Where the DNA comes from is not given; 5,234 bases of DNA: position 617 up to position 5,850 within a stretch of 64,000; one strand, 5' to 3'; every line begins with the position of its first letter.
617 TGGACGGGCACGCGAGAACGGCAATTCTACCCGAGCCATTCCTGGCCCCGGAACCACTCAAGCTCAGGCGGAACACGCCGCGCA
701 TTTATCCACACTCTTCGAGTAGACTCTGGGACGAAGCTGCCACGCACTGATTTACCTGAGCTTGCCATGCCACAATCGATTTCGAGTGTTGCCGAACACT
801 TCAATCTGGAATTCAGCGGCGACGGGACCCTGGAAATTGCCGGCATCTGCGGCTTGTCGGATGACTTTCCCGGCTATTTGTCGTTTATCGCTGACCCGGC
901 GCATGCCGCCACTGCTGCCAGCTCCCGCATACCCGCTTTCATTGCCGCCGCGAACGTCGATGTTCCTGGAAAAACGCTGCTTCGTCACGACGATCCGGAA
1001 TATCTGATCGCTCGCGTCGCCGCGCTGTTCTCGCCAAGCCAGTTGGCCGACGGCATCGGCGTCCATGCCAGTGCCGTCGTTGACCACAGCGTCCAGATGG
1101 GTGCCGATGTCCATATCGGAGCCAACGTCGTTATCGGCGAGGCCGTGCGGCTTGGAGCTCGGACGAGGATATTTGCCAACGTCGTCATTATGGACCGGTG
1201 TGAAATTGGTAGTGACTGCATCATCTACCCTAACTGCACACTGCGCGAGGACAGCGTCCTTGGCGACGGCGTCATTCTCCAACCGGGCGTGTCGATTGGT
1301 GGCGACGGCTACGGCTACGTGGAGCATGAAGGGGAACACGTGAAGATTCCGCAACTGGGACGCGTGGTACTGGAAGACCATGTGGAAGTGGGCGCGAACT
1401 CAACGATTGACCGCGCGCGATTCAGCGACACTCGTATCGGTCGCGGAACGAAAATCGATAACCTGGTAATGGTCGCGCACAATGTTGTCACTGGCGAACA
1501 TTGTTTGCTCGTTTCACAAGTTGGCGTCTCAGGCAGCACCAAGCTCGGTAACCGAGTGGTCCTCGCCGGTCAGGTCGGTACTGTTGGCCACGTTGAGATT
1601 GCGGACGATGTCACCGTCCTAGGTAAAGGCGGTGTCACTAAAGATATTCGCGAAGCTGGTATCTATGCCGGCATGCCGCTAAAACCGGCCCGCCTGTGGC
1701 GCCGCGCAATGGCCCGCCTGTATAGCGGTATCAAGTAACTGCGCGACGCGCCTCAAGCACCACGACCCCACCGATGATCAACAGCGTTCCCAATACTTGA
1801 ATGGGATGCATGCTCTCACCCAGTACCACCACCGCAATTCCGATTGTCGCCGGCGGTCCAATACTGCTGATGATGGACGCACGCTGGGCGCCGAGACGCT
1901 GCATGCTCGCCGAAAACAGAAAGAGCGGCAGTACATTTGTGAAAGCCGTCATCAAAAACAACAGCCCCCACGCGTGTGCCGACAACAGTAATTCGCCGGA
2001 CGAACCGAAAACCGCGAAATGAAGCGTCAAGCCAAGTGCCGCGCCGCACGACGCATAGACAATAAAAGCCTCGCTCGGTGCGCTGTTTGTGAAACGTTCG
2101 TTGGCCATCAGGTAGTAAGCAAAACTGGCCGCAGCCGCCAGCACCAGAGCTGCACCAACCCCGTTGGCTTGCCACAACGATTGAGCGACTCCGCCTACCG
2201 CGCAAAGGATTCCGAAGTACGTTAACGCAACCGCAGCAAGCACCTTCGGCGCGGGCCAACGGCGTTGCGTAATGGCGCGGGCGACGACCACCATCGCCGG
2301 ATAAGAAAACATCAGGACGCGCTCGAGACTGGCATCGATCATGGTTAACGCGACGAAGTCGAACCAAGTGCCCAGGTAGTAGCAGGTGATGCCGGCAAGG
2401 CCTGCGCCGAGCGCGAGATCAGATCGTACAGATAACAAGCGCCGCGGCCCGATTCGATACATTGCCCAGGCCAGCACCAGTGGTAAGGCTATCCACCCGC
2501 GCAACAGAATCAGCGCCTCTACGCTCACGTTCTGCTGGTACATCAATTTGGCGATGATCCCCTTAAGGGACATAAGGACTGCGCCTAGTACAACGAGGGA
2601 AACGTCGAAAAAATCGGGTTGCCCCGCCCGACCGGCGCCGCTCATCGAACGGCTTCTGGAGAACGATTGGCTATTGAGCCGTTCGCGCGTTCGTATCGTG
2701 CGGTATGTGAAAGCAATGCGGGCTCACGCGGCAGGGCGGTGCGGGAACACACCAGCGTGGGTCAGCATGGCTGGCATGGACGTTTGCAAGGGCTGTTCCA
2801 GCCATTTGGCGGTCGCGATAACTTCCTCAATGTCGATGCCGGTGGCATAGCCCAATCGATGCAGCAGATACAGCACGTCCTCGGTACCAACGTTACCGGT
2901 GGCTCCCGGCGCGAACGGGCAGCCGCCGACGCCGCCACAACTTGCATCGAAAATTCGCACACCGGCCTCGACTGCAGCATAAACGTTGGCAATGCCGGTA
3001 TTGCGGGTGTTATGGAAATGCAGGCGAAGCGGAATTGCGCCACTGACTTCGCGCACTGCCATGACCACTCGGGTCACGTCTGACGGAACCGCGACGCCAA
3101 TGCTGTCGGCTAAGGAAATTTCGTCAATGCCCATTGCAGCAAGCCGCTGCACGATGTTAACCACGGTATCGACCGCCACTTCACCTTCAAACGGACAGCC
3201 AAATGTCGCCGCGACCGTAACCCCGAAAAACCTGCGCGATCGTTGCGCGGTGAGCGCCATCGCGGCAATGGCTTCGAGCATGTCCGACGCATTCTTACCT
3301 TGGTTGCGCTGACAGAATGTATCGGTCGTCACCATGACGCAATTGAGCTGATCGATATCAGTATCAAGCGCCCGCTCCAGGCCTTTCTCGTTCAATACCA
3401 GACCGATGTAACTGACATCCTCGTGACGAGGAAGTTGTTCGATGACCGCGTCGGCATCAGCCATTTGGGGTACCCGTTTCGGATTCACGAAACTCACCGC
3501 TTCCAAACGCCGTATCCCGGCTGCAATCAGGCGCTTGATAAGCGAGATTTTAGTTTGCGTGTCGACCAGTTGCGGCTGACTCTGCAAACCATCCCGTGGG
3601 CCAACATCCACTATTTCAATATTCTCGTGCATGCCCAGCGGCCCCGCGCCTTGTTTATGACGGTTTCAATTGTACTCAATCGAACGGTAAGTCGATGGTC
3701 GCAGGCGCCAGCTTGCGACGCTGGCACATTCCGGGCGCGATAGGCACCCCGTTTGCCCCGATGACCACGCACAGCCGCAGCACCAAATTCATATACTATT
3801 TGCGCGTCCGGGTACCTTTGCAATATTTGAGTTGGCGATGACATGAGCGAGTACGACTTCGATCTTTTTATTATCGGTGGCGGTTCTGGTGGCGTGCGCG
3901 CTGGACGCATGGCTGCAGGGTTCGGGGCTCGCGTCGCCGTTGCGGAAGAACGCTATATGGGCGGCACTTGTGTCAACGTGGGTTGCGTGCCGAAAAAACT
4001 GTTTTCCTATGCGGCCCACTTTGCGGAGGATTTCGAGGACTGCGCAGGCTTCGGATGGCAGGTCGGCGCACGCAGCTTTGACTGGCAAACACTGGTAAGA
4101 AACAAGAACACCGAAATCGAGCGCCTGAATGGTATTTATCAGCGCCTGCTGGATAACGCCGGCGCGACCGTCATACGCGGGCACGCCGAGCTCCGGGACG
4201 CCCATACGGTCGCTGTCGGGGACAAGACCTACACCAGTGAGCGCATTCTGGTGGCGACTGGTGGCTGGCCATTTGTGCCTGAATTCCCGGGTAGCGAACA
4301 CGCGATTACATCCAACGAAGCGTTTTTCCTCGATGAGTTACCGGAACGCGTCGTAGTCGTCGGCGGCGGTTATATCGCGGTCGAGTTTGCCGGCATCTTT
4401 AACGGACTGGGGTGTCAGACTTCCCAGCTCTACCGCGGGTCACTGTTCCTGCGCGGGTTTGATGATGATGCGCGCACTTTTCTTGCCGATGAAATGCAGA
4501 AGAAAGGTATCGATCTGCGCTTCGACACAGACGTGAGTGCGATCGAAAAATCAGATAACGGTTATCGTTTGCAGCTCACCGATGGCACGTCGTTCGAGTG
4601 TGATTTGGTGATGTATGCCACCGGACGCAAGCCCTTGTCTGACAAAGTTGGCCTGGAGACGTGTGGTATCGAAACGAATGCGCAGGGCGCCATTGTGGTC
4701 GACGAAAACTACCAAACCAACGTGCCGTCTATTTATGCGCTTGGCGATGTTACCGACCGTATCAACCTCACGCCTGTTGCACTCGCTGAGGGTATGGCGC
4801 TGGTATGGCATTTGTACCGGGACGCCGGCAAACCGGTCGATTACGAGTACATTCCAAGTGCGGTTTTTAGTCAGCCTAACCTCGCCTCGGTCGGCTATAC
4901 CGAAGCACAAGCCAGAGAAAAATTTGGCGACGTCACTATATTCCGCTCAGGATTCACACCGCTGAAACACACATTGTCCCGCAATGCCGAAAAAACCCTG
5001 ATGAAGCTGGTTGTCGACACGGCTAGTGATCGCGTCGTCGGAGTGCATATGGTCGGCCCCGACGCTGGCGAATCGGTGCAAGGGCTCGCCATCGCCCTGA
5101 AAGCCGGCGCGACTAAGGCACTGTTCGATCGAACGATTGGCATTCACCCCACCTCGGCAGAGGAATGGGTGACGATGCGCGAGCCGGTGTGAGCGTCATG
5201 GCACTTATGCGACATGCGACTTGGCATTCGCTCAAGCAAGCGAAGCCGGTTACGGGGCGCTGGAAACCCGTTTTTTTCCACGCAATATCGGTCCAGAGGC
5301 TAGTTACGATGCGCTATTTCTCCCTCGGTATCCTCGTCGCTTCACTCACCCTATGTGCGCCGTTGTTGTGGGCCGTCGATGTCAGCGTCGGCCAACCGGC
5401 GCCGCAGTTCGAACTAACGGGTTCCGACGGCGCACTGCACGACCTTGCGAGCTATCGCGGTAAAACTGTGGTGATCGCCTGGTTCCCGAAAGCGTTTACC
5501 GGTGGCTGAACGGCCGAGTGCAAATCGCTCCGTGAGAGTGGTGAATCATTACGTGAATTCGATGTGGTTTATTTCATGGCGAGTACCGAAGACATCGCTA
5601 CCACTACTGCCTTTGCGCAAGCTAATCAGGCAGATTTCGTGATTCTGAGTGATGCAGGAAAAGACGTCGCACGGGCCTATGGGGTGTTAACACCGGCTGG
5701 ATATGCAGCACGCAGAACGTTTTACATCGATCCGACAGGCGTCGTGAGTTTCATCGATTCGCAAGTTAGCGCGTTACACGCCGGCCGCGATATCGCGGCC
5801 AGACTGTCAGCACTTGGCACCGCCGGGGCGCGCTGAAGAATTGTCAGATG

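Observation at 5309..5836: Peroxiredoxin with an in-frame TGA at the peroxidatic cysteine position: candidate selenocysteine peroxiredoxin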

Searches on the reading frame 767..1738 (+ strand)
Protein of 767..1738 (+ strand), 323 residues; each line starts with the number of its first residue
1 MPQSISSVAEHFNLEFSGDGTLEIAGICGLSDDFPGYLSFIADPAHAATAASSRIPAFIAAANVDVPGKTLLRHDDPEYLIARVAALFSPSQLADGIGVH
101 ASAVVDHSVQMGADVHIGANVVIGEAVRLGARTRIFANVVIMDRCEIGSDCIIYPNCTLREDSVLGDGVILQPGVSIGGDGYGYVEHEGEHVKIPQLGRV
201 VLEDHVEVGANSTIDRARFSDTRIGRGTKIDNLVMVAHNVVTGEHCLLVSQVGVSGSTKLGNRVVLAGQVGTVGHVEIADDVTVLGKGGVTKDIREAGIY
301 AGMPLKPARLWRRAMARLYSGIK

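Call 44: find_encoding_contigs(protein=window:767-1738:+, flank=10000, max_places=1)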
Protein window:767-1738:+ (323 aa): 21 contigs read that carry it; 1 place shown.
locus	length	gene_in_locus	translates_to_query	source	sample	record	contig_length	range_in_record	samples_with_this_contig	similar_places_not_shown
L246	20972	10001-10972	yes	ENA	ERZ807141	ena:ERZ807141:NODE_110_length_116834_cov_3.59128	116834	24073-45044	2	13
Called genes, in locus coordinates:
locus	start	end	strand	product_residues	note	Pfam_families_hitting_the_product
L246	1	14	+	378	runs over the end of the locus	PF01546:Peptidase_M20, PF07687:M20_dimer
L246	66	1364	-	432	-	PF00463:ICL, PF13714:PEP_mutase, PF00463:ICL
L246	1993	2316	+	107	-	PF02617:ClpS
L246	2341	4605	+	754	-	PF02861:Clp_N, PF13191:AAA_16 (faint), PF00004:AAA, PF17871:AAA_lid_9, PF00004:AAA, PF07724:AAA_2, PF07728:AAA_5, PF10431:ClpB_D2-small, +7 more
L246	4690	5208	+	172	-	PF19315:MC_hydratase, PF01575:MaoC_dehydratas, PF13452:FAS1_DH_region (weak)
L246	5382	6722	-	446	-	PF00696:AA_kinase, PF00583:Acetyltransf_1, PF13508:Acetyltransf_7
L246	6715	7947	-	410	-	PF01546:Peptidase_M20, PF07687:M20_dimer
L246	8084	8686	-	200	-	PF13511:DUF4124, PF13406:SLT_2 (faint), PF01464:SLT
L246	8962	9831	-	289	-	PF07884:VKOR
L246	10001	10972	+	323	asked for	PF25084:LbH_EIF2B, PF14602:Hexapep_2 (faint), PF25087:GMPPB_C, PF00132:Hexapep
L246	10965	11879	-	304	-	PF00892:EamA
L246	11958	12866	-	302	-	PF00682:HMGL-like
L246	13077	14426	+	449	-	PF03486:HI0933_like (faint), PF07992:Pyr_redox_2, PF12831:FAD_oxidored (faint), PF13738:Pyr_redox_3, PF01593:Amino_oxidase (weak), PF00070:Pyr_redox, PF02852:Pyr_redox_dim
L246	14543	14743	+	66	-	PF00578:AhpC-TSA, PF08534:Redoxin (weak)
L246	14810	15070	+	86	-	PF00578:AhpC-TSA, PF08534:Redoxin (weak)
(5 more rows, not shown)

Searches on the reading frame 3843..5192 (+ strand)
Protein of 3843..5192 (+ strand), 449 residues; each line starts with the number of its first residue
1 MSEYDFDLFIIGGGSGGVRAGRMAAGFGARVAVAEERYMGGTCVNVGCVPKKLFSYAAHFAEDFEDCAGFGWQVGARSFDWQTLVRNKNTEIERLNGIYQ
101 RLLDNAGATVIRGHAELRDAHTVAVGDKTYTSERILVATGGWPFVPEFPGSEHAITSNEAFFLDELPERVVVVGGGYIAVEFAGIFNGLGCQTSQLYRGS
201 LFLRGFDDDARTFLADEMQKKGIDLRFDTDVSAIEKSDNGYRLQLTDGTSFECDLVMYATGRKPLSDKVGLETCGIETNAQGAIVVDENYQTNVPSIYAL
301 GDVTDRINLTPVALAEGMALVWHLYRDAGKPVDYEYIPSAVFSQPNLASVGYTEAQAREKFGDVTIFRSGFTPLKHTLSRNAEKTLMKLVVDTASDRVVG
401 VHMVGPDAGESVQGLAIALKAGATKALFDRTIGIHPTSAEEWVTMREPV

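Call 12: find_encoding_contigs(protein=window:3843-5192:+, flank=10000, max_places=6)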
Protein window:3843-5192:+ (449 aa): 21 contigs read that carry it; 6 places shown.
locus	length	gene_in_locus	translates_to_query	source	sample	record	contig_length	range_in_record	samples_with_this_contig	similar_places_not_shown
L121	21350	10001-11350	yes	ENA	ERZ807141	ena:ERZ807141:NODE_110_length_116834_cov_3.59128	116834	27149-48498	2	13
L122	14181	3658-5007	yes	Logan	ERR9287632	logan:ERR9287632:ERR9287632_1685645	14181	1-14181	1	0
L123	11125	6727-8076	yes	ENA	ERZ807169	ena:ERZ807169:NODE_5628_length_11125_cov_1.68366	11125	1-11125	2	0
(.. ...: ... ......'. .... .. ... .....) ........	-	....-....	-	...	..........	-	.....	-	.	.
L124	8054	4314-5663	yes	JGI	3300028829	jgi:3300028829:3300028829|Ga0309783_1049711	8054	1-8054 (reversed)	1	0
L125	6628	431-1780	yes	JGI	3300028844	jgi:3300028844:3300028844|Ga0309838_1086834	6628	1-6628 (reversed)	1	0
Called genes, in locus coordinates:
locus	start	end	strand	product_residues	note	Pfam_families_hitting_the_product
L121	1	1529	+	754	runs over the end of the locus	PF02861:Clp_N, PF13191:AAA_16 (faint), PF00004:AAA, PF17871:AAA_lid_9, PF00004:AAA, PF07724:AAA_2, PF07728:AAA_5, PF10431:ClpB_D2-small, +7 more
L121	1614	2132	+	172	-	PF19315:MC_hydratase, PF01575:MaoC_dehydratas, PF13452:FAS1_DH_region (weak)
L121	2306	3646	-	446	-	PF00696:AA_kinase, PF00583:Acetyltransf_1, PF13508:Acetyltransf_7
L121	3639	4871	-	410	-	PF01546:Peptidase_M20, PF07687:M20_dimer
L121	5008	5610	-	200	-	PF13511:DUF4124, PF13406:SLT_2 (faint), PF01464:SLT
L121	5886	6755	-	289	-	PF07884:VKOR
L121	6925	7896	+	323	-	PF25084:LbH_EIF2B, PF14602:Hexapep_2 (faint), PF25087:GMPPB_C, PF00132:Hexapep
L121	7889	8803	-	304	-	PF00892:EamA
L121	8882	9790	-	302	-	PF00682:HMGL-like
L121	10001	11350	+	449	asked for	PF03486:HI0933_like (faint), PF07992:Pyr_redox_2, PF12831:FAD_oxidored (faint), PF13738:Pyr_redox_3, PF01593:Amino_oxidase (weak), PF00070:Pyr_redox, PF02852:Pyr_redox_dim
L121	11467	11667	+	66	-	PF00578:AhpC-TSA, PF08534:Redoxin (weak)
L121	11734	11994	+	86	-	PF00578:AhpC-TSA, PF08534:Redoxin (weak)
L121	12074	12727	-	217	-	PF00881:Nitroreductase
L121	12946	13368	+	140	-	PF04248:NTP_transf_9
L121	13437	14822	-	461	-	PF01554:MatE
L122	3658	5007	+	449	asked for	PF03486:HI0933_like (faint), PF07992:Pyr_redox_2, PF12831:FAD_oxidored (faint), PF13738:Pyr_redox_3, PF01593:Amino_oxidase (weak), PF00070:Pyr_redox, PF02852:Pyr_redox_dim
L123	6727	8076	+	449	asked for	PF03486:HI0933_like (faint), PF07992:Pyr_redox_2, PF12831:FAD_oxidored (faint), PF13738:Pyr_redox_3, PF01593:Amino_oxidase (weak), PF00070:Pyr_redox, PF02852:Pyr_redox_dim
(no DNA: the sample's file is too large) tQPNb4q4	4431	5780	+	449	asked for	PF03486:HI0933_like (faint), PF07992:Pyr_redox_2, PF12831:FAD_oxidored (faint), PF13738:Pyr_redox_3, PF01593:Amino_oxidase (weak), PF00070:Pyr_redox, PF02852:Pyr_redox_dim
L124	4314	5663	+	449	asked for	PF03486:HI0933_like (faint), PF07992:Pyr_redox_2, PF12831:FAD_oxidored (faint), PF13738:Pyr_redox_3, PF01593:Amino_oxidase (weak), PF00070:Pyr_redox, PF02852:Pyr_redox_dim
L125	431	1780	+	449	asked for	PF03486:HI0933_like (faint), PF07992:Pyr_redox_2, PF12831:FAD_oxidored (faint), PF13738:Pyr_redox_3, PF01593:Amino_oxidase (weak), PF00070:Pyr_redox, PF02852:Pyr_redox_dim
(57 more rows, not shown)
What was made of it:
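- All six shown places, out of 21 contigs carrying the neighbouring gor, have the gene called in two pieces (call 12). A single base change would suffice, and gene callers report two fragments (call 12).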

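Call 25: list_cluster_members(proteins=[window:3843-5192:+, window:5916-6569:-, window:6788-7210:+])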
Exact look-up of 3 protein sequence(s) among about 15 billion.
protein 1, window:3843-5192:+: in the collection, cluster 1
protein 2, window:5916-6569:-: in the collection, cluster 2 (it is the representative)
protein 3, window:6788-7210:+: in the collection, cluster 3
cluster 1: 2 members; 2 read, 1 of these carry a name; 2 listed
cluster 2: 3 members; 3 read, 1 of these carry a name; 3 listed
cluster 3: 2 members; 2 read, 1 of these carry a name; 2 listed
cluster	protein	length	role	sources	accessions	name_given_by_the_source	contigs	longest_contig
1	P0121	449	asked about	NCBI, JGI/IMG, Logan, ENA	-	glutathione reductase (NADPH)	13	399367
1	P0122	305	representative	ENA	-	-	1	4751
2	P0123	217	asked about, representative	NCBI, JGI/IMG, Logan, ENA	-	nitroreductase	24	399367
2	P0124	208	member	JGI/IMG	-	-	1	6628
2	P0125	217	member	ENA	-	-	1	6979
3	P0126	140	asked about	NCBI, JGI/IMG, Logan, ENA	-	uncharacterized protein (DUF427 family)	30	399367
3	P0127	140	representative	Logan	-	-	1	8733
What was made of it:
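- Tried and rejected: Organism name: an exact look-up of window proteins returned no organism name (call 25).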

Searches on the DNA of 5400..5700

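Call 8: search_rna_families(source=window, start=5400, end=5700, threshold=evalue, max_evalue=10, show_alignments=3)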
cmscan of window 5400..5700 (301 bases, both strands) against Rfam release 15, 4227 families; matches with E-value up to 10: 1.
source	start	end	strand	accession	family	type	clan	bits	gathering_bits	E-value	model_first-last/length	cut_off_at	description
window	5429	5472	+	RF01104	SBWMV2_UPD-PKb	Cis-reg;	-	14.8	39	2.6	1-29/29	no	Pseudoknot of upstream pseudoknot domain (UPD) of the 3'UTR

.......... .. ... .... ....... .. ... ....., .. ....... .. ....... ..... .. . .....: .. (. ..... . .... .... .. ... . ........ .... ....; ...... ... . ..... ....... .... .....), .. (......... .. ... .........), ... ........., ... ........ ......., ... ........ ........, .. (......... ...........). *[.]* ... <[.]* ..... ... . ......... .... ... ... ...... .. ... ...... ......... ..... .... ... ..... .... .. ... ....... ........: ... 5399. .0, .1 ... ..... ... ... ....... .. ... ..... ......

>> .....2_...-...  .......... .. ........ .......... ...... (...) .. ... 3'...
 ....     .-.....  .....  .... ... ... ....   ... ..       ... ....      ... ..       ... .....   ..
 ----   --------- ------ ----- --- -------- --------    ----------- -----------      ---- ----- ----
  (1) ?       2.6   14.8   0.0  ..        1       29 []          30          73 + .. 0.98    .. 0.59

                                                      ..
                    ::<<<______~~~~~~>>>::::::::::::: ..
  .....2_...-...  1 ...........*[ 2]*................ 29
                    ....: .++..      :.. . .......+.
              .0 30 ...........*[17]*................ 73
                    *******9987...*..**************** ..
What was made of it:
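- Closest known: Bacterial SECIS elements. Different: No Rfam family matches, even at E up to 10 (call 8).
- No Rfam SECIS model matches (call 8).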
